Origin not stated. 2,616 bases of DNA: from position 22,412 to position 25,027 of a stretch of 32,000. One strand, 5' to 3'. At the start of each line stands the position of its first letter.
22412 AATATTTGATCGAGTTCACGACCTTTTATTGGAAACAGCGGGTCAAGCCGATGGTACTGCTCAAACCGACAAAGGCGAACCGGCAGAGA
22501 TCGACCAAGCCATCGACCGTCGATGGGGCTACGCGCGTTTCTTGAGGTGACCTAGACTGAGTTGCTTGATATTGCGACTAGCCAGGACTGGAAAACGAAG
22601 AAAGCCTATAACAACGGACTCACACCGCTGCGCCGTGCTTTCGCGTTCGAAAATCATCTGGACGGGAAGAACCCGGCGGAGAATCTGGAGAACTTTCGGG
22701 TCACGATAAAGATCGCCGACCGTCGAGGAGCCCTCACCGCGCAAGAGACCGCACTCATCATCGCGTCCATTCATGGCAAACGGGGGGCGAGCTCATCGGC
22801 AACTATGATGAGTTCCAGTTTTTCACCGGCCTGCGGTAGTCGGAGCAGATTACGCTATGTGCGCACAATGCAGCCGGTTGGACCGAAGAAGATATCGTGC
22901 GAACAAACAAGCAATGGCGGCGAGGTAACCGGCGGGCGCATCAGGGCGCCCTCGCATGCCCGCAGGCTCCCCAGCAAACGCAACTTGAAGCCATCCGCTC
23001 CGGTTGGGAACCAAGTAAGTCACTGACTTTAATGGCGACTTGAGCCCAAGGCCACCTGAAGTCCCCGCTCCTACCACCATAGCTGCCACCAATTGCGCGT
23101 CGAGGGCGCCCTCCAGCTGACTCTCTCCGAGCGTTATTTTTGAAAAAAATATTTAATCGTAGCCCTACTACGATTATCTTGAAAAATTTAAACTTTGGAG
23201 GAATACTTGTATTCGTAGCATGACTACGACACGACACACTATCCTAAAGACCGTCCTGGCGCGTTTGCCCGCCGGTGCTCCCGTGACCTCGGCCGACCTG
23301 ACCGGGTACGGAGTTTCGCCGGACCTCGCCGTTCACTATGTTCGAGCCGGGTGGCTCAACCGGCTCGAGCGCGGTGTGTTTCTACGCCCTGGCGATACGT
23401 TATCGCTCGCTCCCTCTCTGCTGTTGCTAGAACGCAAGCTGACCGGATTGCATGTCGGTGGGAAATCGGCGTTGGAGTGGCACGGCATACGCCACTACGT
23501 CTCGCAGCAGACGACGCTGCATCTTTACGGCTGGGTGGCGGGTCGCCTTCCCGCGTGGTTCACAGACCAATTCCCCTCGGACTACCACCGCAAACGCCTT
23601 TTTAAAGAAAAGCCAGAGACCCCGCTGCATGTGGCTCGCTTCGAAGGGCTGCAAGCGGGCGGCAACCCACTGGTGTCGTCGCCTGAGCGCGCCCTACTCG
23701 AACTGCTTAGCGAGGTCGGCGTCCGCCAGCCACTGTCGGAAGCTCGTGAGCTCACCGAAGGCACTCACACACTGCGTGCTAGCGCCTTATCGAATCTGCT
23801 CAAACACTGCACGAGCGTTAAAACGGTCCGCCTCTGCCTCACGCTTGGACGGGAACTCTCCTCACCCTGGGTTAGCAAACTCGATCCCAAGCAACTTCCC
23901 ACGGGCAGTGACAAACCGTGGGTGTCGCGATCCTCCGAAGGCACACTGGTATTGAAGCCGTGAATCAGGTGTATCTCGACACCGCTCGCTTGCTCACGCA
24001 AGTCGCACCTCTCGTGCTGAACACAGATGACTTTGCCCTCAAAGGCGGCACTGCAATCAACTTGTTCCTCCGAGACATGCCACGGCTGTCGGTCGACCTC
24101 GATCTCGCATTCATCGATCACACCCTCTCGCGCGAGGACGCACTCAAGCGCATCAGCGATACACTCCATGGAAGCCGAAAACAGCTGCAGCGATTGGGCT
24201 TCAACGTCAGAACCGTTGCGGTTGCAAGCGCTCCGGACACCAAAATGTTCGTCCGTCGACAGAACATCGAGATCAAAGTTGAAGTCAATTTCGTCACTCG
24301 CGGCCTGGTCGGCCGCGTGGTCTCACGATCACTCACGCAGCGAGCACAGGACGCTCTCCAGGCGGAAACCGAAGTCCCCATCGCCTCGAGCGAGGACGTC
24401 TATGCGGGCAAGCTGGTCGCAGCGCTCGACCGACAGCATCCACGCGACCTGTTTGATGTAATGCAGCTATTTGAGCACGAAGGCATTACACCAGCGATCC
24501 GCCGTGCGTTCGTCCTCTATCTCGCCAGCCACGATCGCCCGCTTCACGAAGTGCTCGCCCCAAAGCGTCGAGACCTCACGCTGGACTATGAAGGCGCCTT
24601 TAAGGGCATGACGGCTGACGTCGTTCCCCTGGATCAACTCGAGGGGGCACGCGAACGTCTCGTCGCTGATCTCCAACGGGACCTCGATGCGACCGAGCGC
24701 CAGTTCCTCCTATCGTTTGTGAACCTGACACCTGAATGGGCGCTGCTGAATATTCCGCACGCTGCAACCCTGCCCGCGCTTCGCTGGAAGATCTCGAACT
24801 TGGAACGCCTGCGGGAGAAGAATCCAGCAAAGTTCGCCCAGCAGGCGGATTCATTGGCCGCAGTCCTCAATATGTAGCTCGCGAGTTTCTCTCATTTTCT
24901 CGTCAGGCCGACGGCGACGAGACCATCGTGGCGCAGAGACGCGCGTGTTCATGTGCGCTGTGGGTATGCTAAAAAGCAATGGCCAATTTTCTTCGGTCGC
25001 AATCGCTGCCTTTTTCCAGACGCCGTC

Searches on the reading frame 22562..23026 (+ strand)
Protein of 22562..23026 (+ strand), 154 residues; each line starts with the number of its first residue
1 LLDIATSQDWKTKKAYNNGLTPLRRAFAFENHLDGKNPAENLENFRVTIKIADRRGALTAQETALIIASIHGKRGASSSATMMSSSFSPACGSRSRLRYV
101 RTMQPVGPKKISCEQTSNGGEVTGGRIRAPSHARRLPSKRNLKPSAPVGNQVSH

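Call 4: search_protein_families(library=pfam, proteins=[window:22562-23026:+], max_evalue=1)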
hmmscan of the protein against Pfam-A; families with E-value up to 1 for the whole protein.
window:22562-23026:+ (154 aa): 1 family
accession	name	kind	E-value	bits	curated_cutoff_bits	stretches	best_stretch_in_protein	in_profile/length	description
PF17441.7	DUF5419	-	0.1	13.1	31.8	1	9-26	29-46/54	Family of unknown function (DUF5419)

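Call 5: search_protein_families(library=padloc, proteins=[window:22562-23026:+], max_evalue=1)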
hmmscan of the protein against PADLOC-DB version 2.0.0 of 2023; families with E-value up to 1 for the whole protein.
window:22562-23026:+ (154 aa): 0 families

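Call 7: search_protein_families(library=phrogs, proteins=[window:22562-23026:+], max_evalue=1)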
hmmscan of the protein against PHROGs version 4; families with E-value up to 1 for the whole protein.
window:22562-23026:+ (154 aa): 2 families
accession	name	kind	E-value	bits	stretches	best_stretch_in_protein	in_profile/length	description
phrog_35468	-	unknown function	0.021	15.8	1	8-60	32-86/134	-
phrog_5711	-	head and packaging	0.15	13.2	1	54-123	54-120/157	head fiber protein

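Call 8: search_protein_families(library=ncbifam, proteins=[window:22562-23026:+], max_evalue=1)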
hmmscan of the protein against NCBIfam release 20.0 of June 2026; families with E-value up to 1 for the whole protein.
window:22562-23026:+ (154 aa): 0 families

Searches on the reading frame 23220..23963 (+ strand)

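Call 4: search_protein_families(library=pfam, proteins=[window:23220-23963:+], max_evalue=1)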
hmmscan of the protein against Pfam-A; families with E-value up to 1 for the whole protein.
window:23220-23963:+ (247 aa): 3 families
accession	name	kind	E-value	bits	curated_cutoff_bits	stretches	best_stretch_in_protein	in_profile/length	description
PF11459.13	AbiEi_3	-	2.9e-36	124.9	26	1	98-241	2-146/157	Transcriptional regulator, AbiEi antitoxin, Type IV TA system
PF17194.10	AbiEi_3_N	-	1.3e-27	96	26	1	7-95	3-92/93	Transcriptional regulator, AbiEi antitoxin N-terminal domain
PF13338.12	AbiEi_4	-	0.0024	18.4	25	1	22-57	14-49/49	Transcriptional regulator, AbiEi antitoxin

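Call 5: search_protein_families(library=padloc, proteins=[window:23220-23963:+], max_evalue=1)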
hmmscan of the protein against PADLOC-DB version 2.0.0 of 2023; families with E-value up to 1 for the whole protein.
window:23220-23963:+ (247 aa): 7 families
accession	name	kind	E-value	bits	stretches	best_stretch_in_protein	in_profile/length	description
PDLC02227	AbiEi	-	1.3e-66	222.5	1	2-237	2-213/233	AbiEi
PDLC02225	AbiEi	-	5.5e-05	21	1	22-99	20-93/198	AbiEi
PDLC02265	AbiEi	-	0.0014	16.4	1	22-98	17-93/198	AbiEi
PDLC02283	AbiEi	-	0.002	15.9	1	22-97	20-95/201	AbiEi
PDLC02228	AbiEi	-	0.0022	15.3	1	22-54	41-73/216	AbiEi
PDLC02267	AbiEi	-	0.01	13.3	1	38-98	42-98/252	AbiEi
PDLC02260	AbiEi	-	0.022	12.6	1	23-54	19-50/131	AbiEi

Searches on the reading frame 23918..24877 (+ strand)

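Call 4: search_protein_families(library=pfam, proteins=[window:23918-24877:+], max_evalue=1)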
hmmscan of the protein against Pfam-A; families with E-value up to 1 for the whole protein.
window:23918-24877:+ (319 aa): 2 families
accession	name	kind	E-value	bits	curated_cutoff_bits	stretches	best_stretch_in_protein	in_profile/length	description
PF08843.17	AbiEii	-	4.4e-37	128.7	22.5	1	24-253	1-212/238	Nucleotidyl transferase AbiEii toxin, Type IV TA system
PF04521.18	Viral_P18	-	0.087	13.1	25.9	0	226-262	84-122/137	ssRNA positive strand viral 18kD cysteine rich protein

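Call 5: search_protein_families(library=padloc, proteins=[window:23918-24877:+], max_evalue=1)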
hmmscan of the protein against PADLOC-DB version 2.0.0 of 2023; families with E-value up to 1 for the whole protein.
window:23918-24877:+ (319 aa): 22 families
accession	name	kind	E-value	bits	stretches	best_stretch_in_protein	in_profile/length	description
PDLC02290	AbiEii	-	4.1e-109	362.6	1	16-317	2-289/290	AbiEii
PDLC02305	AbiEii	-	4.8e-33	112.7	1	35-294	41-305/306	AbiEii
PDLC02294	AbiEii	-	1.5e-14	52.4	1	36-211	42-213/260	AbiEii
PDLC02304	AbiEii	-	4.2e-13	47.8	1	35-240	39-246/260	AbiEii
PDLC02303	AbiEii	-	5.2e-13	47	1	35-203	37-200/249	AbiEii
PDLC02318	AbiEii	-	1.5e-10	38.9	1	26-227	30-225/280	AbiEii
PDLC02298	AbiEii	-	1.9e-08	32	1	24-201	13-177/220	AbiEii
PDLC02324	AbiEii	-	3.8e-08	31.4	2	39-69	27-56/231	AbiEii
PDLC02317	AbiEii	-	5.5e-08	30.2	1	130-196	148-214/396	AbiEii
PDLC02328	AbiEii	-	1.4e-07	29.6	1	36-184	12-141/203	AbiEii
PDLC02307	AbiEii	-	1.4e-06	26.2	1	34-187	20-147/219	AbiEii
PDLC02313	AbiEii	-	1.8e-06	25.6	2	149-187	153-191/254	AbiEii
PDLC02299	AbiEii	-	1.1e-05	23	1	32-84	39-90/344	AbiEii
PDLC02295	AbiEii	-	1.5e-05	22.4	1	26-126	24-130/261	AbiEii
PDLC02323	AbiEii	-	8.7e-05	20.2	1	35-187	36-186/248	AbiEii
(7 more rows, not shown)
